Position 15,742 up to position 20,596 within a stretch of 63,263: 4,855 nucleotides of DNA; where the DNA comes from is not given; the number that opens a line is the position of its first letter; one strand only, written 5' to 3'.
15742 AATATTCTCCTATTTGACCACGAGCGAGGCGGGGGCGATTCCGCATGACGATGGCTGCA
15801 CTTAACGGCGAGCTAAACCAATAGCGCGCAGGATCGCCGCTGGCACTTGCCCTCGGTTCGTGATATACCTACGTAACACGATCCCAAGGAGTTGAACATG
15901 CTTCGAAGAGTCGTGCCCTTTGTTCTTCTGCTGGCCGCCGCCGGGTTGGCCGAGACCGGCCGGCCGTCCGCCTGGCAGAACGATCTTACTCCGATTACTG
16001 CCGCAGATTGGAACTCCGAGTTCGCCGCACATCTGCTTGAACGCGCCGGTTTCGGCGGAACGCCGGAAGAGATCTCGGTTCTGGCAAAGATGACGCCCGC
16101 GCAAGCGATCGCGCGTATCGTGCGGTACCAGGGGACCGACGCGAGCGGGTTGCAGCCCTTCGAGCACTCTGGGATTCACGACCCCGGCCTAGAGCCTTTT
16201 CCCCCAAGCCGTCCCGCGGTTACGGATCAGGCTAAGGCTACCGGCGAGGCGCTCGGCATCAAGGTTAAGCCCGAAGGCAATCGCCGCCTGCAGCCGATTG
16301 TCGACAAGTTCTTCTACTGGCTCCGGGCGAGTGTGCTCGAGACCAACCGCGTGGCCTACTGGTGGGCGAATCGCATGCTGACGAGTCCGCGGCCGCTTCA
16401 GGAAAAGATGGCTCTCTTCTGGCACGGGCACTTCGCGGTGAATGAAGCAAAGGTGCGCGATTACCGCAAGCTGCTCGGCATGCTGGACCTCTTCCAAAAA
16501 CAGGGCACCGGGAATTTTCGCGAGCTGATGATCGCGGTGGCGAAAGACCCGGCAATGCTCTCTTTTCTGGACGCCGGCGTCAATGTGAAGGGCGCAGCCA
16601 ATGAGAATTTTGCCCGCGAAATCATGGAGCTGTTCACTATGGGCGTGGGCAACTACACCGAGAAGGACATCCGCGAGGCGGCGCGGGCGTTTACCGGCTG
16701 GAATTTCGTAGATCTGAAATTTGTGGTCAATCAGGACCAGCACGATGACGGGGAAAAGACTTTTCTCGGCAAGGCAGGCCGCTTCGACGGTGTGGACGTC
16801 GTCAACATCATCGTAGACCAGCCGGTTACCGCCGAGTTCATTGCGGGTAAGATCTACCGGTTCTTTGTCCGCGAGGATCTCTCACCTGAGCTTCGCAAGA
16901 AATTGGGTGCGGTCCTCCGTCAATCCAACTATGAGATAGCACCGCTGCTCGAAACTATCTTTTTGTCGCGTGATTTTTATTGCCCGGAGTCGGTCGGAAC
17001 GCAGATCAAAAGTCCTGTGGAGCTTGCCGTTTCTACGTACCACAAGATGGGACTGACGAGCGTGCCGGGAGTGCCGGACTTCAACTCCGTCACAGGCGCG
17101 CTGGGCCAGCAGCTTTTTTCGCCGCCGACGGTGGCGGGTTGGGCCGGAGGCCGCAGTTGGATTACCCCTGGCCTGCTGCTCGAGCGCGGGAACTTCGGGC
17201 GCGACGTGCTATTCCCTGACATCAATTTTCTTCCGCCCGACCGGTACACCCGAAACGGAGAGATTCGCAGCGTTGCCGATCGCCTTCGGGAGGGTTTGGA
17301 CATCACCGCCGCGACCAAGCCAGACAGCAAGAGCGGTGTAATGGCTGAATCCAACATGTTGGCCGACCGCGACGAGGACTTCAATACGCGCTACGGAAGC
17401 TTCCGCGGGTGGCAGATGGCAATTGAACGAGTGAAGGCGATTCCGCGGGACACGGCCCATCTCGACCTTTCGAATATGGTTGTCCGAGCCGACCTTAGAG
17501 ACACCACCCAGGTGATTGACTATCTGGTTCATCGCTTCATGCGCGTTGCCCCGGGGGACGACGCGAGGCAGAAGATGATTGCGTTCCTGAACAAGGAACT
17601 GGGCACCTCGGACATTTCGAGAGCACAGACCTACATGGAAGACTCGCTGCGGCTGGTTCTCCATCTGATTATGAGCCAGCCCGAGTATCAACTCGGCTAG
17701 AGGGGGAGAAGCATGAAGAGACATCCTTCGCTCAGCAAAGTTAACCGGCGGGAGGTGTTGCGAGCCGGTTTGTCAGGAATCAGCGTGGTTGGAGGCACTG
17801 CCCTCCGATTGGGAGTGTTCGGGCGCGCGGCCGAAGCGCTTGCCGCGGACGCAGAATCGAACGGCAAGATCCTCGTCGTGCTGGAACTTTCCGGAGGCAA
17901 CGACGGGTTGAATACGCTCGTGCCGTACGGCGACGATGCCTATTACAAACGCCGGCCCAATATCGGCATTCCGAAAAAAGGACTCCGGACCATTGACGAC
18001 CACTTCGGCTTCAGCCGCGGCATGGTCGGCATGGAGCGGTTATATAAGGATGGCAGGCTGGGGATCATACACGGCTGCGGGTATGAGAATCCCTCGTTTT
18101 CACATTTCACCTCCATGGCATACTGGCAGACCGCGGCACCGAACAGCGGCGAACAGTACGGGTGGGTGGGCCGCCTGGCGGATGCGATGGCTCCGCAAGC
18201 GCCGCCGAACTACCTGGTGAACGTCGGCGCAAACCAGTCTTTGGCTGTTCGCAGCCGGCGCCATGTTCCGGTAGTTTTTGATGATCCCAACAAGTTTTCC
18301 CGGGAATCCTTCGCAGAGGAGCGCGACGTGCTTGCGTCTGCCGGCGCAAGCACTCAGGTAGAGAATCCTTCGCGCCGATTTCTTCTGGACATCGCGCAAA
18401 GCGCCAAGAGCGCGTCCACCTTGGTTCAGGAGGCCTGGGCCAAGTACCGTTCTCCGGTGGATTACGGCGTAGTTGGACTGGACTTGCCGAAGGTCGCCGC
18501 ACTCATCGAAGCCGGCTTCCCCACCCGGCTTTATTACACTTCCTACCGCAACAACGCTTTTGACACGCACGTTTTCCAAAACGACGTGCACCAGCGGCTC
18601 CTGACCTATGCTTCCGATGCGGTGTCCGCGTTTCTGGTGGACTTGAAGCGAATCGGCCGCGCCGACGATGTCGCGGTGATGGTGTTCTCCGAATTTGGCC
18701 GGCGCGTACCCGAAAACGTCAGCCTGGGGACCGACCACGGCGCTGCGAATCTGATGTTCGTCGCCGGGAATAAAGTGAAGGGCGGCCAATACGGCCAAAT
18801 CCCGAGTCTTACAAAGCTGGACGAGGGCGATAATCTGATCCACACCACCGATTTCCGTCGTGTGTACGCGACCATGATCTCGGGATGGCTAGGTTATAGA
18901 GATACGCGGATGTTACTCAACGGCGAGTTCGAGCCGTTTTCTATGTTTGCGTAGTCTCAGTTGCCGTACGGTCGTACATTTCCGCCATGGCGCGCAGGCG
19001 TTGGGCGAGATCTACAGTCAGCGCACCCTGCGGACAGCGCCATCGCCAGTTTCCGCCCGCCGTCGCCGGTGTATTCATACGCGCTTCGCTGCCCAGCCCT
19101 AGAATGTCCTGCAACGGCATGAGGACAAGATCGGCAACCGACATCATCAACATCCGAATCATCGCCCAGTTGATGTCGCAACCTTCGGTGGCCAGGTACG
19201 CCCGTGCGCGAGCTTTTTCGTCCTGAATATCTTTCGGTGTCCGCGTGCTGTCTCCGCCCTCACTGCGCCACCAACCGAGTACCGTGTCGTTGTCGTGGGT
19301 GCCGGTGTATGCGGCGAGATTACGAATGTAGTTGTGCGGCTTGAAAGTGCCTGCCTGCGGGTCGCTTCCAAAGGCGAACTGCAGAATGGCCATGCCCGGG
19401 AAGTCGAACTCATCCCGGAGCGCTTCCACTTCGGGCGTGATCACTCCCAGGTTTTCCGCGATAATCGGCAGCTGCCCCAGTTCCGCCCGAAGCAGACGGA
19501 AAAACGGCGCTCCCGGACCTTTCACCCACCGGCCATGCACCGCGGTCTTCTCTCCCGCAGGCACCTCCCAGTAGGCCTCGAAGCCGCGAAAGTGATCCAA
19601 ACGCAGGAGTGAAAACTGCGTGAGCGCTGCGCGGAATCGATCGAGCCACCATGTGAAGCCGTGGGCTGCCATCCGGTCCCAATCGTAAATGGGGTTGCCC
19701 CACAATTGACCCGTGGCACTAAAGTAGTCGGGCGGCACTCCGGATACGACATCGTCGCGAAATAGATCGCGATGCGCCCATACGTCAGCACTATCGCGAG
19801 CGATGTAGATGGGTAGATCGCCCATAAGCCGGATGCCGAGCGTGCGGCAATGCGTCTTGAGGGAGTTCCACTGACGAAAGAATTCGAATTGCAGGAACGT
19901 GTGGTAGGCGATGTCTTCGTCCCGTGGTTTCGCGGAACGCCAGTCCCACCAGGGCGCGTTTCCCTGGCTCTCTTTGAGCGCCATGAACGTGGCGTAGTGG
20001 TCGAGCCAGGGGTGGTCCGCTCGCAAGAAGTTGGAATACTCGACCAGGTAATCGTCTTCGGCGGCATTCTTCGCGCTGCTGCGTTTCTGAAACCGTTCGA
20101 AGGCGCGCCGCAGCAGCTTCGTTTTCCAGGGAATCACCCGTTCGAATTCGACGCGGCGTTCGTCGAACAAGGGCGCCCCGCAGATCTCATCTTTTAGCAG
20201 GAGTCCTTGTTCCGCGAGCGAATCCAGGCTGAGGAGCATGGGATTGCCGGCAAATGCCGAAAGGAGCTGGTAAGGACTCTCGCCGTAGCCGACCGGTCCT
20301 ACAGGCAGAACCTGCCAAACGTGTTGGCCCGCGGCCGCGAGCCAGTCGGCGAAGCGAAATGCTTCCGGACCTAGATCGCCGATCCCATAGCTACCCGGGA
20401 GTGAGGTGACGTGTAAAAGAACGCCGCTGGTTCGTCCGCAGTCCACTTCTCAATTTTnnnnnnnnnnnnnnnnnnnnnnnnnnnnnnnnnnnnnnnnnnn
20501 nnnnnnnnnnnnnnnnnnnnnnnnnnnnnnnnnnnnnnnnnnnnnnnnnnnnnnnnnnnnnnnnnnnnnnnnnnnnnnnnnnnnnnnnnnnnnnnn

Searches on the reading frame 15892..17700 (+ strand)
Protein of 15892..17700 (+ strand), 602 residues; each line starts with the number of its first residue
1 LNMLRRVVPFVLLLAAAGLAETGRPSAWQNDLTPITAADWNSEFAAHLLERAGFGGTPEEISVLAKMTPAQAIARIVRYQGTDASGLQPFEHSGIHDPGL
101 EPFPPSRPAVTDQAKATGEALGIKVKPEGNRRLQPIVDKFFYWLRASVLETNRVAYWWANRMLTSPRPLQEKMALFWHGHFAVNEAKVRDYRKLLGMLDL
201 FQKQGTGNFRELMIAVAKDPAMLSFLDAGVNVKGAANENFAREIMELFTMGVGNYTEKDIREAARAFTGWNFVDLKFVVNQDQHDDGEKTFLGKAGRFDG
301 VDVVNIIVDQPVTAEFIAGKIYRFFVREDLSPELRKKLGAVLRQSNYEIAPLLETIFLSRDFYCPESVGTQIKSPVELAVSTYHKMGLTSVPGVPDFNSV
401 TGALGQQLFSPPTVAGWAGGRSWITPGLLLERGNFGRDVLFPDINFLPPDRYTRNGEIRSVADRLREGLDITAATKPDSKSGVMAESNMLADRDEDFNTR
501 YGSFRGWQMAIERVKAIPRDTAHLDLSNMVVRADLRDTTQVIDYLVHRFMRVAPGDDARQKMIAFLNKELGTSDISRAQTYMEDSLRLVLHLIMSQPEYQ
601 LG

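Call 9: search_protein_families(library=pfam, proteins=[window:15892-17700:+])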
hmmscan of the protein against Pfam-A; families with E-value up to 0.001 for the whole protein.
window:15892-17700:+ (602 aa): 1 family
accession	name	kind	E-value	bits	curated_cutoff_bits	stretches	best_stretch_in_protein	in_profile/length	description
PF08811.16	DUF1800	-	3.6e-110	369.4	26.1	1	47-601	1-419/419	Protein of unknown function (DUF1800)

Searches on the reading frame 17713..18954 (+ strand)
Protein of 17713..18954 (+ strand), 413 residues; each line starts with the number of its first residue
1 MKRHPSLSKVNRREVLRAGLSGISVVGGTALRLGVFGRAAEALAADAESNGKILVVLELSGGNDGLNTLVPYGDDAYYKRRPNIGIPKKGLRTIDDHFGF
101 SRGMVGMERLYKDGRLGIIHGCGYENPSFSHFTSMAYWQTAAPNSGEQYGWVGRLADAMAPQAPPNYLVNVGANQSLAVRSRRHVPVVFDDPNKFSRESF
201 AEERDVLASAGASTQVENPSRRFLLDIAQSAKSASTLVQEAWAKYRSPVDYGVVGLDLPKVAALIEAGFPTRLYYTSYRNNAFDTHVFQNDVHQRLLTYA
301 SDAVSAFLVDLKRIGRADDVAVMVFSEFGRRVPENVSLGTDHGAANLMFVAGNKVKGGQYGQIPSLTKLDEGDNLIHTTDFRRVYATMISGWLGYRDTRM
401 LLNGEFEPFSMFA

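Call 9: search_protein_families(library=pfam, proteins=[window:17713-18954:+])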
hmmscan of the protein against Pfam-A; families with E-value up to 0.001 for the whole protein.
window:17713-18954:+ (413 aa): 1 family
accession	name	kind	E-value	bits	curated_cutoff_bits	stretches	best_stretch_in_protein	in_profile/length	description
PF07394.17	DUF1501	-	3.7e-28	99.2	27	2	280-381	251-353/390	Protein of unknown function (DUF1501)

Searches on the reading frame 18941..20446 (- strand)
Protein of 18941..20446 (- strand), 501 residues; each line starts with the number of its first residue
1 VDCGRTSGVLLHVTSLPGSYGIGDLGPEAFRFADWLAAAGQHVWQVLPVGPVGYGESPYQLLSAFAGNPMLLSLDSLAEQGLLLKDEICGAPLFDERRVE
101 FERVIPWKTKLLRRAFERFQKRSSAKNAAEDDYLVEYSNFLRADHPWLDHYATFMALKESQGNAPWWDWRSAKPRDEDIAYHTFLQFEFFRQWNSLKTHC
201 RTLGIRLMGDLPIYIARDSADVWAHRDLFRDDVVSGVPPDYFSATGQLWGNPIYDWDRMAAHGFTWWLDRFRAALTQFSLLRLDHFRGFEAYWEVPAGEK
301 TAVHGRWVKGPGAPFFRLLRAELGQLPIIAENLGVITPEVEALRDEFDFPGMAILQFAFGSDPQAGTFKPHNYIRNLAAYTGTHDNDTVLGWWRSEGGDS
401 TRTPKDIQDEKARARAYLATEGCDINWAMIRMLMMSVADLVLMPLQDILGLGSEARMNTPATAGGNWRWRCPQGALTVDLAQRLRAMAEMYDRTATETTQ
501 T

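Call 9: search_protein_families(library=pfam, proteins=[window:18941-20446:-])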
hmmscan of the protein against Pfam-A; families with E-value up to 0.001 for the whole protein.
window:18941-20446:- (501 aa): 1 family
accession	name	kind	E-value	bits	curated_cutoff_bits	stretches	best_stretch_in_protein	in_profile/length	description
PF02446.23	Glyco_hydro_77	-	2.2e-167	558.1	25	1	11-476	1-464/465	4-alpha-glucanotransferase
